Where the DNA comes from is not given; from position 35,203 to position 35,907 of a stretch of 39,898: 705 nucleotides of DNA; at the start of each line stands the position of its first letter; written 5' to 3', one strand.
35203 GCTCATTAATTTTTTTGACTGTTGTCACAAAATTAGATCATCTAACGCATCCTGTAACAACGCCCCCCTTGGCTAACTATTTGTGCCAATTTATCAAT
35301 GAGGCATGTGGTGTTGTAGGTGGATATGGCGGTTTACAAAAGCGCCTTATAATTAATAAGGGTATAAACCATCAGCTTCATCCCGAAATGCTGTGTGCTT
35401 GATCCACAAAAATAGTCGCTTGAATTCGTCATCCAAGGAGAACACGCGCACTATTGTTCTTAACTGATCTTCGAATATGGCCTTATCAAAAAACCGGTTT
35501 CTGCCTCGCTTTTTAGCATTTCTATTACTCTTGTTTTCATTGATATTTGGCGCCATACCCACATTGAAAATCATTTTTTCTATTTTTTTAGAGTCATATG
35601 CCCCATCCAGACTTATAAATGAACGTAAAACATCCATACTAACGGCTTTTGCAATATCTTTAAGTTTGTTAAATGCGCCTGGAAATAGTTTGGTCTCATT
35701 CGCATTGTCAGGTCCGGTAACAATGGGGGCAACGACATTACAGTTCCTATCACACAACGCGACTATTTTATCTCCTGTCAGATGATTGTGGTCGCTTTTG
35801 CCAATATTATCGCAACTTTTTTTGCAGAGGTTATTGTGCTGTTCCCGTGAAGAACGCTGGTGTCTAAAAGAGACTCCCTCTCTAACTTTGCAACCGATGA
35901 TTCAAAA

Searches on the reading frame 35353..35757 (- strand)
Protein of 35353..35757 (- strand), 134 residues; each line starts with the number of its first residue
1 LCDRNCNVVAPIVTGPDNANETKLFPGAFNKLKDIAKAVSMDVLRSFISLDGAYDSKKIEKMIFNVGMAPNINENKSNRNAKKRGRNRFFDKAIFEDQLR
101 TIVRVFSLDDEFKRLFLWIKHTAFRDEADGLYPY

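Call 14: search_protein_families(library=pfam, max_evalue=0.000001, proteins=[window:35353-35757:-])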
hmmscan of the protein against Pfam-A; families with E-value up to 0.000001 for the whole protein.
window:35353-35757:- (134 aa): 0 families

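Call 54: search_protein_families(library=pfam, max_evalue=0.01, proteins=[window:35353-35757:-])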
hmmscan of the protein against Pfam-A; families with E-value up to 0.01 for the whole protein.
window:35353-35757:- (134 aa): 0 families

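Call 55: search_dna_similar(query=window:35353-35757:-, collection=plasmids, mode=protein, max_evalue=0.001, max_rows=8)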
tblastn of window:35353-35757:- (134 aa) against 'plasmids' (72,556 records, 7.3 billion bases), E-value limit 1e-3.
Records with a match: 17; places in all: 29; records where one place covers at least 80% of the query: 16.
Best place of each record, by identity: <60% 17.
By first word of the organism name: Acaryochloris 6; Burkholderia 4; Caballeronia 3; Paraburkholderia 2; Enterobacter 1; Methylocapsa 1.
By predicted mobility (MOB-suite, as given by PLSDB): non-mobilizable 10; mobilizable 4; conjugative 3.
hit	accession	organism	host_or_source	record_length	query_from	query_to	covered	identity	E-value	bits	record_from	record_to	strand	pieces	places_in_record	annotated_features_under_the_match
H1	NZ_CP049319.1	Caballeronia sp. SBC2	whole organism,soil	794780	2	118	87%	51.3%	7e-31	122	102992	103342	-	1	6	hypothetical protein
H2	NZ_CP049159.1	Caballeronia sp. SBC1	whole organism,soil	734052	2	118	87%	51.3%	7e-31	122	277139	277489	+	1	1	hypothetical protein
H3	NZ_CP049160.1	Caballeronia sp. SBC1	whole organism,soil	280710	2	117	87%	51.7%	8e-33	127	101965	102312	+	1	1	IS5 family transposase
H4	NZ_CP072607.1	Burkholderia latens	Homo sapiens,sputum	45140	2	117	87%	50.9%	1e-32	127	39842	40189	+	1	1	IS5 family transposase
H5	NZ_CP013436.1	Burkholderia latens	Homo sapiens,CF Maxillary Sinus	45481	2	117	87%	50.9%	1e-32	127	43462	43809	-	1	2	IS5 family transposase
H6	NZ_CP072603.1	Burkholderia latens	Homo sapiens,sputum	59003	2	117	87%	50.9%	1e-32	127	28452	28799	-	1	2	IS5 family transposase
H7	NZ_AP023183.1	Paraburkholderia sp. PGU19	Physopelta gutta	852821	1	117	87%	49.6%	4e-30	120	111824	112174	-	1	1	transposase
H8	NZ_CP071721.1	Acaryochloris sp. 'Moss Beach'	culture,intertidal zone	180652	2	117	87%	50.0%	3e-33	129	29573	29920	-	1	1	transposase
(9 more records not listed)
